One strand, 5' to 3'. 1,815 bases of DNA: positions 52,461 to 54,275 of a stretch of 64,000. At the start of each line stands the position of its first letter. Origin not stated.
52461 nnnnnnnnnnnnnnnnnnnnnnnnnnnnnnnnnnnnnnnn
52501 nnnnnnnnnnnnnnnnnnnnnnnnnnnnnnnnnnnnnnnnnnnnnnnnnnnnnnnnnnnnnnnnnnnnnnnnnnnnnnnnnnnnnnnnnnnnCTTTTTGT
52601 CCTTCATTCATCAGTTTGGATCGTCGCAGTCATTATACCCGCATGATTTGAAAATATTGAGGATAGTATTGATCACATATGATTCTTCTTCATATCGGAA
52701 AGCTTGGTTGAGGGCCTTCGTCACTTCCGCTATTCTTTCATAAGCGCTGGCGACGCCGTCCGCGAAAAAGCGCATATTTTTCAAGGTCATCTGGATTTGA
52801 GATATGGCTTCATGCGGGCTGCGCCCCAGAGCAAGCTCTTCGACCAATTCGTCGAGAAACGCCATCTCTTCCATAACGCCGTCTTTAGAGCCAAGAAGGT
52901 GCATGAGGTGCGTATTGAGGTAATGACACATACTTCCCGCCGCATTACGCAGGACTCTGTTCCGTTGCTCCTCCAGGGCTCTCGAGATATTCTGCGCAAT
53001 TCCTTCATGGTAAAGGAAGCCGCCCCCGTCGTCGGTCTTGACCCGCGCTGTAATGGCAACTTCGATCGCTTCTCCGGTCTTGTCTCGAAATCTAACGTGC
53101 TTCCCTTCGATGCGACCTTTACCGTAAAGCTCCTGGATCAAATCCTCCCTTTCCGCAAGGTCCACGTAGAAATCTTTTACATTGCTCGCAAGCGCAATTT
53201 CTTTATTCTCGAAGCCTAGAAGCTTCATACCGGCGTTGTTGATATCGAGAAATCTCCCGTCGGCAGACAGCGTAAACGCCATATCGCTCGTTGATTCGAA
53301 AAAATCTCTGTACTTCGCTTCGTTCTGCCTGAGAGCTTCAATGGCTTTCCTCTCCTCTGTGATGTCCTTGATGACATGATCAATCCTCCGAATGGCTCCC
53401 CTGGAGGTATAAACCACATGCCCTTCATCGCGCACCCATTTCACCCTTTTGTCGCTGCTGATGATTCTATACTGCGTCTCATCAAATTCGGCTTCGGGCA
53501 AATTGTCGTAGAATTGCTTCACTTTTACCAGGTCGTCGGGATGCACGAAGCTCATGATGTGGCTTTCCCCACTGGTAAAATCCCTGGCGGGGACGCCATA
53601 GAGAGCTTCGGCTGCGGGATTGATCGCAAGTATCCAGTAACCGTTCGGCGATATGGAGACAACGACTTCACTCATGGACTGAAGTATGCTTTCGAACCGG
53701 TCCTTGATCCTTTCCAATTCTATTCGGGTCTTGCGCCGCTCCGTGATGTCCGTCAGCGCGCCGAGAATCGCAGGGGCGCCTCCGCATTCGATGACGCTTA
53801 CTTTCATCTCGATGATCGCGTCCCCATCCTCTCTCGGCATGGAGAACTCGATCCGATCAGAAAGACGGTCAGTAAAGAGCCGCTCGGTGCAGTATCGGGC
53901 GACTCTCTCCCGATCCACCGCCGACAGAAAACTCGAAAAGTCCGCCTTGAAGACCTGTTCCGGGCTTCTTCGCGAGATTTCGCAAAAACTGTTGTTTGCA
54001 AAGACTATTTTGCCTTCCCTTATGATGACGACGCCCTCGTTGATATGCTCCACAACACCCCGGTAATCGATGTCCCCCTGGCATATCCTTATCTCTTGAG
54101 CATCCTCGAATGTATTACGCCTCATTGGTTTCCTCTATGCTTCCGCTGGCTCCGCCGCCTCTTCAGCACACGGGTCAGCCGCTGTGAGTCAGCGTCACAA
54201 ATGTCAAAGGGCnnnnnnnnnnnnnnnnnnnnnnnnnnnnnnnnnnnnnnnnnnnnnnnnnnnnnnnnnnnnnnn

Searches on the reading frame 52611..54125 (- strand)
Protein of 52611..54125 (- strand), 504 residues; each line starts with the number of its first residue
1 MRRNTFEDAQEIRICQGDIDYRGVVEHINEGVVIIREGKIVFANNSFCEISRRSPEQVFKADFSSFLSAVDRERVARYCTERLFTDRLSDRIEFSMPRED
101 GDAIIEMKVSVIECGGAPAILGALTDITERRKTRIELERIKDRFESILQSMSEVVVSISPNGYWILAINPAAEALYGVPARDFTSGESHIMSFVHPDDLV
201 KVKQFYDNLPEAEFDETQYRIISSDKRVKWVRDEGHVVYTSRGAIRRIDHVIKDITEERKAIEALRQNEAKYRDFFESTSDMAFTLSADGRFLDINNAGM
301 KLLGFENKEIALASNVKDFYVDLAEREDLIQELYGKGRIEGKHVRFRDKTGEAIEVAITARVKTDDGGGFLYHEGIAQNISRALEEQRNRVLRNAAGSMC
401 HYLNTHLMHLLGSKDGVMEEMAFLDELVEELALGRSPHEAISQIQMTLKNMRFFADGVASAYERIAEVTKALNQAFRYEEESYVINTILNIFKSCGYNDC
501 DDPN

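Call 3: search_protein_families(library=pfam, proteins=[window:52611-54125:-], max_evalue=0.01)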
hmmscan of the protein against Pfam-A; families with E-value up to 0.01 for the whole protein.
window:52611-54125:- (504 aa): 5 families
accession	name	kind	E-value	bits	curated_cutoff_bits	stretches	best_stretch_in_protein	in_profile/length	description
PF13426.13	PAS_9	-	1.9e-22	79.9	27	3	281-381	2-102/103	PAS domain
PF00989.32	PAS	-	2.3e-21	76.4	22.6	3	143-254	2-112/113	PAS fold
PF13188.13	PAS_8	-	7.6e-18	64.2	21.8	2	21-54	3-37/65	PAS domain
PF08447.18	PAS_3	-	1.2e-16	61.2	25.6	1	166-249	2-86/89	PAS fold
PF08448.16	PAS_4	-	3.3e-15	56.7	23.1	1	29-131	5-109/110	PAS fold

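Call 4: search_protein_families(library=ncbifam, proteins=[window:52611-54125:-], max_evalue=0.01)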
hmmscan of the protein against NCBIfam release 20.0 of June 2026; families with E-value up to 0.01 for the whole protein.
window:52611-54125:- (504 aa): 16 families
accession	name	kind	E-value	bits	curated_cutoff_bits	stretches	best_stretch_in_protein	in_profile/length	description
TIGR00229.1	sensory_box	domain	7.1e-37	126.3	22.9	3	21-136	7-125/126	PAS domain S-box protein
NF047874.1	MASE3_PAS_HK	subfamily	2e-21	76.4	560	3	14-133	260-381/655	MASE3 domain-containing sensor histidine kinase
NF053781.1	cdiGMPphdstlr2612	equivalog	7.5e-16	57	1600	2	116-257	688-828/1268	Tlr1612 family c-di-GMP phosphodiesterase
NF007298.0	PRK09776.1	equivalog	6.8e-15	54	1135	3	174-268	460-553/1111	diguanylate cyclase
NF052573.1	HisKinEspAMyxo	equivalog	6.4e-14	50.9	1400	2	182-313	169-296/755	serine histidine kinase EspA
NF041777.1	sens_FixL_Rhizob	equivalog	9.7e-14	50.9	850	1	166-319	19-171/485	sensor protein FixL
TIGR02040.1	PpsR-CrtJ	equivalog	1.8e-08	33.9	275.4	1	262-352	125-217/442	transcriptional regulator PpsR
NF008468.0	PRK11360.1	equivalog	3.8e-08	32.1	646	1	24-140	273-390/616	two-component system sensor histidine kinase AtoS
NF045595.1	HK_scytonemin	equivalog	1.3e-07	30.4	865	1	91-316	104-327/637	scytonemin biosynthesis sensor histidine kinase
NF033092.0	HK_WalK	equivalog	1.1e-06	27.6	725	1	138-262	254-369/594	cell wall metabolism sensor histidine kinase WalK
NF052574.1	HisKinEspCMyxo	equivalog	5.3e-05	21.6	1200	1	25-118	290-388/785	serine histidine kinase EspC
NF033093.1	HK_VicK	exception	0.00018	20.3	680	0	127-218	78-167/448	cell wall metabolism sensor histidine kinase VicK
NF045911.1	TCSHisKinNblS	equivalog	0.00066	18.1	1000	0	258-326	254-322/621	two-component system sensor histidine kinase NblS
NF041552.1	TF_PrdR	equivalog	0.0007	18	795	0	118-268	110-257/577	sigma-54 dependent transcriptional regulator PrdR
NF046020.1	HisKinCckABruc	equivalog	0.0018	16.2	1000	1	22-364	89-445/868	cell cycle histidine kinase CckA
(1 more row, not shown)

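Call 29: find_homologous_proteins(query=window:52611-54125:-)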
Query window:52611-54125:- (504 aa): 846 proteins with E <= 0.001 among 8000 candidates; the best 120 are listed.
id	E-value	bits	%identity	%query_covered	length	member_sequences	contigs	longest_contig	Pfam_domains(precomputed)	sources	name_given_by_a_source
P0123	0.0e+0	1124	100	100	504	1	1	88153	PF08447.19,PF13426.14,PF13188.14,PF08448.17,PF00989.32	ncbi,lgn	-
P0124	3.4e-240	816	73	99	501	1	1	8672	PF08447.19,PF13426.14,PF13188.14,PF08448.17,PF00989.32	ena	-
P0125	6.0e-240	815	73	100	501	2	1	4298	PF08447.19,PF13426.14,PF13188.14,PF08448.17,PF00989.32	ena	-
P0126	7.4e-240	815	72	99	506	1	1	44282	PF08447.19,PF13426.14,PF13188.14,PF08448.17,PF00989.32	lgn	-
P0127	2.1e-239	813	71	100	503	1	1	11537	PF08447.19,PF13426.14,PF13188.14,PF08448.17,PF00989.32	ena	-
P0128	3.5e-239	813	71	99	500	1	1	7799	PF08447.19,PF13426.14,PF13188.14,PF08448.17,PF00989.32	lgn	-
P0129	1.7e-236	804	70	99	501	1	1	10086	PF08447.19,PF13426.14,PF13188.14,PF08448.17,PF00989.32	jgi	jgi:PAS domain S-box-containing protein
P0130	2.6e-236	803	72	99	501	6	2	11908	PF08447.19,PF13426.14,PF13188.14,PF08448.17,PF00989.32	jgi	-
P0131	9.0e-236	801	72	99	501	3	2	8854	PF08447.19,PF13426.14,PF13188.14,PF08448.17,PF00989.32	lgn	-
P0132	9.5e-236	801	69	99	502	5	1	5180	PF08447.19,PF13426.14,PF13188.14,PF08448.17,PF00989.32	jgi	jgi:PAS domain S-box-containing protein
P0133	1.8e-233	794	69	98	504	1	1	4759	PF08447.19,PF13426.14,PF13188.14,PF08448.17,PF00989.32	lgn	-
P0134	2.3e-233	793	70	99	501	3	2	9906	PF08447.19,PF13426.14,PF13188.14,PF08448.17,PF00989.32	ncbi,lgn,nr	ncbi:MAG TPA: histidine kinase [Syntrophobacteraceae bacterium]|nr:histidine kinase [Syntrophobacter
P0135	3.7e-233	793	57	74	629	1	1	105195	PF08447.19,PF13426.14,PF13188.14,PF08448.17,PF00989.32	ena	-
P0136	4.9e-233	792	57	73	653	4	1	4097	PF08447.19,PF13426.14,PF13188.14,PF08448.17,PF00989.32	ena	-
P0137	6.1e-233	792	71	99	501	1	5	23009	PF08447.19,PF13426.14,PF13188.14,PF08448.17,PF00989.32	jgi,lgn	-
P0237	8.9e-215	732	63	99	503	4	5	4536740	PF08447.19,PF13426.14,PF13188.14,PF08448.17,PF00989.32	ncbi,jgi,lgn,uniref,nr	ncbi:PAS domain-containing protein [Desulforhabdus amnigena]|jgi:PAS domain S-box-containing protein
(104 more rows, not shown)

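Call 30: find_encoding_contigs(protein=P0126, flank=8000, max_places=2)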
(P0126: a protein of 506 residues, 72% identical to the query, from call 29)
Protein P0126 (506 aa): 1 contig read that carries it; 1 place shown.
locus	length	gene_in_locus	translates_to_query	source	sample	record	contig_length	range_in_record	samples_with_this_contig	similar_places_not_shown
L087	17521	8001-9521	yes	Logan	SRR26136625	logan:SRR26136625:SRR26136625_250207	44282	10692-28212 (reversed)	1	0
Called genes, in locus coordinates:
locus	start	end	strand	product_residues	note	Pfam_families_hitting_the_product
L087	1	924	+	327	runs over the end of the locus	PF01073:3Beta_HSD, PF01370:Epimerase, PF02719:Polysacc_synt_2 (faint), PF04321:RmlD_sub_bind, PF16363:GDP_Man_Dehyd, PF07993:NAD_binding_4 (weak)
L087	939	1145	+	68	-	-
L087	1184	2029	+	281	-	PF04060:FeS, PF12654:DUF3786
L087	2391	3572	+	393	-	PF03415:Peptidase_C11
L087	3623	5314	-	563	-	PF00245:Alk_phosphatase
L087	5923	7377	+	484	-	PF13372:Alginate_exp (faint)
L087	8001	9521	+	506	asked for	PF00989:PAS (weak), PF08448:PAS_4, PF13188:PAS_8 (faint), PF13426:PAS_9, PF08447:PAS_3, PF00989:PAS (weak), PF13426:PAS_9 (weak)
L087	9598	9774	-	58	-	-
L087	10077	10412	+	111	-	-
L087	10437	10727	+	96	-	-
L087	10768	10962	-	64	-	-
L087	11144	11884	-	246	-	PF13230:GATase_4, PF13522:GATase_6 (weak)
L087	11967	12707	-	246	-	PF13230:GATase_4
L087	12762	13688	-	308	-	PF12224:Amidoligase_2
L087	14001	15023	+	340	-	PF00753:Lactamase_B, PF19583:ODP, PF23023:Anti-Pycsar_Apyc1 (faint), PF12706:Lactamase_B_2 (weak), PF13428:TPR_14 (faint), PF13432:TPR_16 (weak), PF14559:TPR_19 (weak)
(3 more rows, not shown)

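Call 31: find_encoding_contigs(protein=P0237, flank=8000, max_places=2)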
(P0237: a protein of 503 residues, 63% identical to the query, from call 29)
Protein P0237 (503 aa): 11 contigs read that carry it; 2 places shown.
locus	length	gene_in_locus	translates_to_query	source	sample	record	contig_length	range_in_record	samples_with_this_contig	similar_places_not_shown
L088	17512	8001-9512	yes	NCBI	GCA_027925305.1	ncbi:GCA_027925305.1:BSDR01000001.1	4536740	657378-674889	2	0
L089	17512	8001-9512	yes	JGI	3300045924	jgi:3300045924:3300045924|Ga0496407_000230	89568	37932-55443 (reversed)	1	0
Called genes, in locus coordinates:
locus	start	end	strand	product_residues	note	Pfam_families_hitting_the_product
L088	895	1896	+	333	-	PF04069:OpuAC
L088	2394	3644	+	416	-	PF00005:ABC_tran, PF13304:AAA_21 (weak)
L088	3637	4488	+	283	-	PF00528:BPD_transp_1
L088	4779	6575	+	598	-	PF00009:GTP_EFTU, PF01926:MMR_HSR1 (faint), PF03144:GTP_EFTU_D2, PF14492:EFG_III (faint), PF00679:EFG_C, PF06421:LepA_C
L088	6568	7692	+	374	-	PF04055:Radical_SAM, PF06969:HemN_C (weak)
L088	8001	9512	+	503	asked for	PF00989:PAS, PF08448:PAS_4 (weak), PF13188:PAS_8 (weak), PF13426:PAS_9 (weak), PF00989:PAS (weak), PF08447:PAS_3, PF00989:PAS, PF13426:PAS_9 (weak)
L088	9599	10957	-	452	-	PF02515:CoA_transf_3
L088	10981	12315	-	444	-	PF02515:CoA_transf_3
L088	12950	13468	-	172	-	PF00160:Pro_isomerase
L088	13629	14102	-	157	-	PF09719:C_GCAxxG_C_C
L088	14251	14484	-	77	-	-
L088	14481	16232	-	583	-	PF00989:PAS (weak), PF13426:PAS_9 (weak), PF00512:HisKA, PF02518:HATPase_c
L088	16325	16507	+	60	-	-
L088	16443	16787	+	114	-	PF01336:tRNA_anti-codon (faint)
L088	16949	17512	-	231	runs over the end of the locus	PF08901:DUF1847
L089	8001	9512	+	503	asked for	PF00989:PAS, PF08448:PAS_4 (weak), PF13188:PAS_8 (weak), PF13426:PAS_9 (weak), PF00989:PAS (weak), PF08447:PAS_3, PF00989:PAS, PF13426:PAS_9 (weak)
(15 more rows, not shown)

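Call 32: find_encoding_contigs(protein=P0124, flank=8000, max_places=2)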
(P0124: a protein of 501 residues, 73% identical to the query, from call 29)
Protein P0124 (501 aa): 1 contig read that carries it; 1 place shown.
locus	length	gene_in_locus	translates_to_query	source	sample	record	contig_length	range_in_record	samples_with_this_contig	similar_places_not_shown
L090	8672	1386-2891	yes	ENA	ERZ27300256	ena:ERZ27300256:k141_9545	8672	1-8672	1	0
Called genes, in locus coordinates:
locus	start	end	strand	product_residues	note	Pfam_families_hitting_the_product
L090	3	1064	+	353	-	?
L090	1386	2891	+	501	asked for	PF08448:PAS_4, PF13188:PAS_8 (faint), PF13426:PAS_9 (weak), PF00989:PAS (weak), PF08447:PAS_3, PF00989:PAS (weak), PF13426:PAS_9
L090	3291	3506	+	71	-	-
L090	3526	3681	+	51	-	-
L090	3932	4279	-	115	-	PF12840:HTH_20, PF01022:HTH_5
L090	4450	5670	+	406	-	PF07690:MFS_1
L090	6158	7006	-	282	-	-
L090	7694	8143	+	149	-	-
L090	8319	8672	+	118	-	?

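Call 55: predict_structure(alignment_id=A2)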
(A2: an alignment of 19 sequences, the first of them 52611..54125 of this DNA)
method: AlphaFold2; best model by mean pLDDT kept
length: 504 residues; sequences in the alignment: 19
mean_pLDDT: 76.0   pTM: 0.33
mean pLDDT of the five models: 76.0, 66.5, 64.8, 54.0, 50.2
residues with pLDDT >= 90: 68; 70-90: 306; 50-70: 65; < 50: 65
segments of 3 or more residues with pLDDT < 50: 1-28, 142-151, 267-271, 477-487, 497-504
pLDDT, mean of each block of 10 residues (from residue 1): 28 36 46 86 86 86 91 89 78 87 87 75 84 61 41 76 80 83 85 92 87 81 89 84 78 80 51 66 88 91 90 91 90 86 88 87 76 86 66 62 74 83 88 80 87 83 77 53 46 50 38
secondary structure, 60 per line:
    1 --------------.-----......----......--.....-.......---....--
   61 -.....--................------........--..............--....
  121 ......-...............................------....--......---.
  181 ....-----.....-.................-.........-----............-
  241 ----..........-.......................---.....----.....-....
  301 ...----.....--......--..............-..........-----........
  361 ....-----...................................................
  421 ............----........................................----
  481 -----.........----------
elements in order: H21-26 E31-36 E39-43 H45-51 H55-58 H63-66 H69-84 E91-98 E101-114 E117-126 H128-152 E153-158 E165-168 H171-176 H180-184 H190-193 H196-212 E214-222 E228-239 E245-254 H256-278 E282-286 E291-295 H297-303 H308-312 H316-319 H323-336 E338-347 E353-364 E370-379 H380-432 H437-476 H486-494

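Call 61: fold_search(model_id=the predicted structure, library=pdb)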
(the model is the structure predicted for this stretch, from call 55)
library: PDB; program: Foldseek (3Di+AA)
matches with E <= 10: 1405; with E <= 0.001: 539
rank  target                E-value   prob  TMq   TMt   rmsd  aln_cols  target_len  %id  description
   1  4hh2_A                1.2e-15  1.00  0.25  0.32  30.1       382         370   14  Structure of PpsR without the HTH motif from Rb. sphaeroides (released 2013-06-05)
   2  4hh2_D                1.1e-14  1.00  0.26  0.34  28.8       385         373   16  Structure of PpsR without the HTH motif from Rb. sphaeroides (released 2013-06-05)
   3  4hh2_B                2.0e-14  1.00  0.21  0.29  27.3       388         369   15  Structure of PpsR without the HTH motif from Rb. sphaeroides (released 2013-06-05)
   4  6ph4_B                2.2e-14  1.00  0.21  0.23  41.3       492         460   13  Full length LOV-PAS-HK construct from the LOV-HK sensory protein from Brucella abortus (light-adapted, construct 15-48 (released 2020-12-30)
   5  9bgv_A                4.6e-14  1.00  0.23  0.16  34.7       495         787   13  DosP R97A straight form (released 2024-11-20)
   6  9cdr_A                6.7e-14  1.00  0.24  0.16  24.2       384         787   12  DosP Apo straight form (released 2024-11-20)
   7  9cmf_A                6.7e-14  1.00  0.22  0.15  27.1       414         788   13  Substrate bound DosP (released 2024-11-20)
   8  8js5_B                9.8e-14  1.00  0.37  0.67   5.3       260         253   18  Dimeric PAS domains of oxygen sensor FixL with ferric unliganded heme (released 2024-06-26)
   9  8js5_G                1.6e-13  1.00  0.36  0.66   5.3       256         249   17  Dimeric PAS domains of oxygen sensor FixL with ferric unliganded heme (released 2024-06-26)
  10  8js6_E                1.7e-13  1.00  0.36  0.65   5.0       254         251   15  Dimeric PAS domains of oxygen sensor FixL in complex with cyanide-bound ferric heme (released 2024-06-26)
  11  6ph4_A                3.2e-13  1.00  0.19  0.30  20.2       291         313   16  Full length LOV-PAS-HK construct from the LOV-HK sensory protein from Brucella abortus (light-adapted, construct 15-48 (released 2020-12-30)
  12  9ce0_B                5.2e-13  1.00  0.24  0.16  34.6       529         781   12  DosP Apo Bent form (released 2024-11-20)
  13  8js5_A                8.5e-13  1.00  0.36  0.65   5.8       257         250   18  Dimeric PAS domains of oxygen sensor FixL with ferric unliganded heme (released 2024-06-26)
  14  8js5_C                9.0e-13  1.00  0.36  0.64   5.3       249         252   18  Dimeric PAS domains of oxygen sensor FixL with ferric unliganded heme (released 2024-06-26)
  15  8js6_C                2.1e-12  1.00  0.36  0.65   5.2       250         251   18  Dimeric PAS domains of oxygen sensor FixL in complex with cyanide-bound ferric heme (released 2024-06-26)
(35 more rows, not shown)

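Call 77: search_protein_families(library=padloc, proteins=[window:52611-54125:-], max_evalue=0.001)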
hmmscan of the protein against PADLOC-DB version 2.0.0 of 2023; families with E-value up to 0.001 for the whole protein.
window:52611-54125:- (504 aa): 0 families
